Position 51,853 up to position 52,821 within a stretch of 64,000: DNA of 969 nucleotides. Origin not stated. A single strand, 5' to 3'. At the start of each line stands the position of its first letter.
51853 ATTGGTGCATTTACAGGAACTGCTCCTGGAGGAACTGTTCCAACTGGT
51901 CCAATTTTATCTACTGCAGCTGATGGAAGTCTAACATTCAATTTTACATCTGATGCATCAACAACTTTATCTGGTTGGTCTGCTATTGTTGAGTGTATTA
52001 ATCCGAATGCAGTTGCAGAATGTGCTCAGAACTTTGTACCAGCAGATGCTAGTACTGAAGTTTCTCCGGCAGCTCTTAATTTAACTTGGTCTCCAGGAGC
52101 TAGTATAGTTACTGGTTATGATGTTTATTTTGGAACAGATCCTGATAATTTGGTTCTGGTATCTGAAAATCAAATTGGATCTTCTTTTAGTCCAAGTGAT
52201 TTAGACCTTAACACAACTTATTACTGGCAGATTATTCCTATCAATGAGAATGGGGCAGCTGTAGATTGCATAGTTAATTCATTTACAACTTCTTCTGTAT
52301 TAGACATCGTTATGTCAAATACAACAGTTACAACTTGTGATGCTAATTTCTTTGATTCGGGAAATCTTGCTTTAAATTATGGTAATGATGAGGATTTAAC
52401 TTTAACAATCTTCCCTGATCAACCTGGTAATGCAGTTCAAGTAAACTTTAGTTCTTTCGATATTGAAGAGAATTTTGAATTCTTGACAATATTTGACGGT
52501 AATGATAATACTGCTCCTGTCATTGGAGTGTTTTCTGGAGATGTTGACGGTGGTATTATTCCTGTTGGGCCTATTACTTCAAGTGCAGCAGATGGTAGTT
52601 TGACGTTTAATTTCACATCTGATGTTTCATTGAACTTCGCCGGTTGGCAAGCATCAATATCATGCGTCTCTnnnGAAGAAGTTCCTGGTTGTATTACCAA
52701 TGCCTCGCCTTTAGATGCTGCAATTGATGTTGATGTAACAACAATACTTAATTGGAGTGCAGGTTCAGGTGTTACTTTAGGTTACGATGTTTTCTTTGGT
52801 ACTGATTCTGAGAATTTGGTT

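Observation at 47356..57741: Giant T9SS-secreted protein built from alternating FN3-like and CUB-like modules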

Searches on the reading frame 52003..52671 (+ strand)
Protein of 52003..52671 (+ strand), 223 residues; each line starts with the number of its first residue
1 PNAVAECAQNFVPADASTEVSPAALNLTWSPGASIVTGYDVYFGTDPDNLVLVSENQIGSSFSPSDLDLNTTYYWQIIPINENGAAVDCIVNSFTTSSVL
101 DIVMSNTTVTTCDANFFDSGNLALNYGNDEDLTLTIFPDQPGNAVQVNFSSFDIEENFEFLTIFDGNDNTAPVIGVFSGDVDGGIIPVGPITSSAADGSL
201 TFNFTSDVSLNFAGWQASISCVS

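Call 32: predict_structure(alignment_id=A2)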
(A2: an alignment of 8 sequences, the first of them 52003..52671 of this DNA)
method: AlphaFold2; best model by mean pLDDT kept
length: 223 residues; sequences in the alignment: 8
mean_pLDDT: 87.7   pTM: 0.68
mean pLDDT of the five models: 87.7, 87.1, 87.1, 86.5, 80.6
residues with pLDDT >= 90: 128; 70-90: 72; 50-70: 21; < 50: 2
segments of 3 or more residues with pLDDT < 50: none
pLDDT, mean of each block of 10 residues (from residue 1): 84 93 87 89 97 94 89 97 92 92 86 81 59 92 94 76 95 90 82 97 78 84 94
secondary structure, 60 per line:
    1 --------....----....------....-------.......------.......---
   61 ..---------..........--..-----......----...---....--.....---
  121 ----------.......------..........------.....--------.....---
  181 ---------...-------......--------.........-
elements in order: E9-12 E17-20 E27-30 E38-44 E51-57 E72-81 E91-96 E101-103 E107-110 E113-117 E131-137 E144-153 E160-164 E173-177 E190-192 E200-205 E214-222

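Call 35: fold_search(model_id=the predicted structure, library=pdb)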
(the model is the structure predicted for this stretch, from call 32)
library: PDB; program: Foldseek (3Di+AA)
matches with E <= 10: 1847; with E <= 0.001: 121
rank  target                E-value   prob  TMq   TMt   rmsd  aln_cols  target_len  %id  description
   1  3kq4_B                5.8e-08  1.00  0.45  0.23  13.2       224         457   16  Structure of Intrinsic Factor-Cobalamin bound to its receptor Cubilin (released 2010-03-09)
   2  9en2_A                8.3e-08  1.00  0.43  0.40  13.4       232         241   16  Crystal structure of the metalloproteinase enhancer PCPE-1 complexed with nanobodies VHH-H4 and VHH-I5 (released 2024-07-03)
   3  6gh8_A                1.4e-07  1.00  0.43  0.75   2.9       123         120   21  Crystal structure of GP1 domain of Lujo virus in complex with the first CUB domain of neuropilin-2 (released 2018-07-25)
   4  4gza_H                1.7e-07  1.00  0.43  0.78   3.0       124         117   20  Complex of mouse Plexin A2 - Semaphorin 3A - Neuropilin-1 (released 2012-10-17)
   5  2qql_A                2.8e-07  1.00  0.42  0.18  14.2       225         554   16  Neuropilin-2 a1a2b1b2 Domains in Complex with a Semaphorin-Blocking Fab (released 2007-11-20)
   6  2qqo_A                2.9e-07  1.00  0.43  0.23   2.8       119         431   25  Crystal Structure of the a2b1b2 Domains from Human Neuropilin-2 (released 2007-11-20)
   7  4gz9_A                3.1e-07  1.00  0.43  0.18  12.0       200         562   18  Mouse Neuropilin-1, extracellular domains 1-4 (a1a2b1b2) (released 2012-10-17)
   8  6fzv_D                4.9e-07  1.00  0.43  0.40  14.4       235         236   15  Crystal structure of the metalloproteinase enhancer PCPE-1 bound to the procollagen C propeptide trimer (short) (released 2018-07-04)
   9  2qqo_B                7.1e-07  1.00  0.43  0.23   3.0       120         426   22  Crystal Structure of the a2b1b2 Domains from Human Neuropilin-2 (released 2007-11-20)
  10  7m0r_E                1.0e-06  1.00  0.42  0.21   8.3       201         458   20  Cryo-EM structure of the Sema3A/PlexinA4/Neuropilin 1 complex (released 2021-05-05)
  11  6fzw_D                1.1e-06  1.00  0.45  0.55   2.4       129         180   19  Crystal structure of the metalloproteinase enhancer PCPE-1 bound to the procollagen C propeptide trimer (long) (released 2018-07-11)
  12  7f59_E                1.5e-06  1.00  0.43  0.32  14.1       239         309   11  DNQX-bound GluK2-1xNeto2 complex (released 2021-09-29)
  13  8ivw_D                1.7e-06  1.00  0.42  0.23   2.9       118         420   23  Crystal structure of NRP2 in complex with aNRP2-10 Fab fragment (released 2023-07-12)
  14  8ivw_A                2.4e-06  1.00  0.42  0.23   3.0       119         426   23  Crystal structure of NRP2 in complex with aNRP2-10 Fab fragment (released 2023-07-12)
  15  5fwt                  2.5e-06  1.00  0.41  0.32   7.8       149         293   17  Wnt modulator Kremen crystal form I at 2.10A (released 2016-07-20)
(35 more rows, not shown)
